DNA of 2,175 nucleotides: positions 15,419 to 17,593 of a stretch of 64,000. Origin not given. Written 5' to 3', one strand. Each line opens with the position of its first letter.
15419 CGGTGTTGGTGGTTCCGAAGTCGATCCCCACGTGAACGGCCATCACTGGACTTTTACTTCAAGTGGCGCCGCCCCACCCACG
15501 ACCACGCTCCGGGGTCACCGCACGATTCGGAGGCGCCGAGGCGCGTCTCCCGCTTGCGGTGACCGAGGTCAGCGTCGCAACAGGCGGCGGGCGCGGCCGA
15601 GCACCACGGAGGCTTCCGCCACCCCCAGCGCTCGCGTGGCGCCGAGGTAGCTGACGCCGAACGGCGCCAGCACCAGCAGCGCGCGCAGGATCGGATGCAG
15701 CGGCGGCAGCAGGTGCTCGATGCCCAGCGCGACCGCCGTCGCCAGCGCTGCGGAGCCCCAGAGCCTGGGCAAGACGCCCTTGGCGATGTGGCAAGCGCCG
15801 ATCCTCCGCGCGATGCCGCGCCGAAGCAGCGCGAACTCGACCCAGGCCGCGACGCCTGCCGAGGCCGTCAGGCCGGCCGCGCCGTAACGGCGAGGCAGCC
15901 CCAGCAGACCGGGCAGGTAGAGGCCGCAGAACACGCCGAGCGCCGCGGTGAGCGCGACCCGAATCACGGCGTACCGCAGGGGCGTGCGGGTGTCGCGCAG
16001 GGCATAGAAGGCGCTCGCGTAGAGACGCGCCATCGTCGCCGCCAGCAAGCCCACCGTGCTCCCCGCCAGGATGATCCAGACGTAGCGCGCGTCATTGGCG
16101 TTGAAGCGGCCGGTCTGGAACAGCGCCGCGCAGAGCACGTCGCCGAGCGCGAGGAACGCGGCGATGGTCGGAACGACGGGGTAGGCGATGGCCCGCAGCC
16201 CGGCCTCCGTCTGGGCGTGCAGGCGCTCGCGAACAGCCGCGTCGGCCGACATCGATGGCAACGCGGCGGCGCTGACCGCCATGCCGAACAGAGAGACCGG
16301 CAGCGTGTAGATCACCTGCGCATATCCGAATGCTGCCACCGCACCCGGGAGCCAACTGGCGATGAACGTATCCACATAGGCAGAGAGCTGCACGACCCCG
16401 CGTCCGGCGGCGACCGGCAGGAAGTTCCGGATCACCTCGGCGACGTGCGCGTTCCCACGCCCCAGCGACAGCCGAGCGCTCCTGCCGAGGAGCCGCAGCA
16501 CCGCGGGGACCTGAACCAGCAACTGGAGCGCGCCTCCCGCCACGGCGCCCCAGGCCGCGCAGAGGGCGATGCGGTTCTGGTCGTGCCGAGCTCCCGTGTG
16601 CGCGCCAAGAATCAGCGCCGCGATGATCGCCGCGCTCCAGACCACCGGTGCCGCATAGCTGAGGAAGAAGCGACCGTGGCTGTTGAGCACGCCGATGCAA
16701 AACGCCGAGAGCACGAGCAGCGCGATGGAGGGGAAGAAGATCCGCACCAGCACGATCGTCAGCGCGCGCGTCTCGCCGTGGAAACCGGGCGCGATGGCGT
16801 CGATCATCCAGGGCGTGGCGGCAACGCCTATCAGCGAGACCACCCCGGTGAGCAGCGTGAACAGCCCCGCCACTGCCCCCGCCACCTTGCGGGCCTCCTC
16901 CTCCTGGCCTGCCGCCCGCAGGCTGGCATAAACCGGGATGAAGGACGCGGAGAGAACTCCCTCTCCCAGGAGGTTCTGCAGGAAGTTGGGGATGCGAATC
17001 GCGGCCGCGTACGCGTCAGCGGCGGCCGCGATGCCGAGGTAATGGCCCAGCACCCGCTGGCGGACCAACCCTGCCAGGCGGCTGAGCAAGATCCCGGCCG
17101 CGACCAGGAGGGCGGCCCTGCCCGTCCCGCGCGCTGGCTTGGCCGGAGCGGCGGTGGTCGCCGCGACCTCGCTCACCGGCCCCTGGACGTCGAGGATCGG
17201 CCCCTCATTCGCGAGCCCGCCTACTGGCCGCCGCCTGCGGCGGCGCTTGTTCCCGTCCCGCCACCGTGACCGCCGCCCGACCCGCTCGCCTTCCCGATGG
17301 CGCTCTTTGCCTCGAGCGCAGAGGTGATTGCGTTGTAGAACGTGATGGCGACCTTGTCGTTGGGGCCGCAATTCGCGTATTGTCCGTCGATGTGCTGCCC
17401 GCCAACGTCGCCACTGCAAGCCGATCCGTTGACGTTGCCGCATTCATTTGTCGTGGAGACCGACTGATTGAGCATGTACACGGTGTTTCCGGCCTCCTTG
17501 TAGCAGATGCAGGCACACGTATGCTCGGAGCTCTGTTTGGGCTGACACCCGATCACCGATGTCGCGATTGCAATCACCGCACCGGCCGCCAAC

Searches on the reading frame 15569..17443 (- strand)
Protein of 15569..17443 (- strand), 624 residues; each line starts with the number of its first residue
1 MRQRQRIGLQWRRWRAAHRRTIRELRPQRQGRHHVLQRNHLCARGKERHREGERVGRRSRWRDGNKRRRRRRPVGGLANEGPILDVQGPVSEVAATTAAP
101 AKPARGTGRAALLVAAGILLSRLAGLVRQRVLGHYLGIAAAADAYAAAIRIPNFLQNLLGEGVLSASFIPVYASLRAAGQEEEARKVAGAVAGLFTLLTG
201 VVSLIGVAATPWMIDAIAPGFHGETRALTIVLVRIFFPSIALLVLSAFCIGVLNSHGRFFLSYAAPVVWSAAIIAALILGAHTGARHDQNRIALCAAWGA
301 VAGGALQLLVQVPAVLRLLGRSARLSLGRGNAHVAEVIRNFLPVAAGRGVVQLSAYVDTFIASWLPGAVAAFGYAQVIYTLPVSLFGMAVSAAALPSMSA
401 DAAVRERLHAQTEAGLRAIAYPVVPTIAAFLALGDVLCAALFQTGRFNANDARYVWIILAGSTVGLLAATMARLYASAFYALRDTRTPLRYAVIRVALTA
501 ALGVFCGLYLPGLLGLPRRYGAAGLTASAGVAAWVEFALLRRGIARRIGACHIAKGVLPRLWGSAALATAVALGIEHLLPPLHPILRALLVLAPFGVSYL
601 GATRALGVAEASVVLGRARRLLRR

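Call 28: search_protein_families(library=pfam, proteins=[window:15569-17443:-], max_evalue=0.0001)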
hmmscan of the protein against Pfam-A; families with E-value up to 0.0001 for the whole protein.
window:15569-17443:- (624 aa): 1 family
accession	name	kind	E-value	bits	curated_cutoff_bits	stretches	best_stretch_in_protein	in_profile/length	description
PF03023.19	MurJ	-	6.1e-91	305.7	27.4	1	134-578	3-435/451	Lipid II flippase MurJ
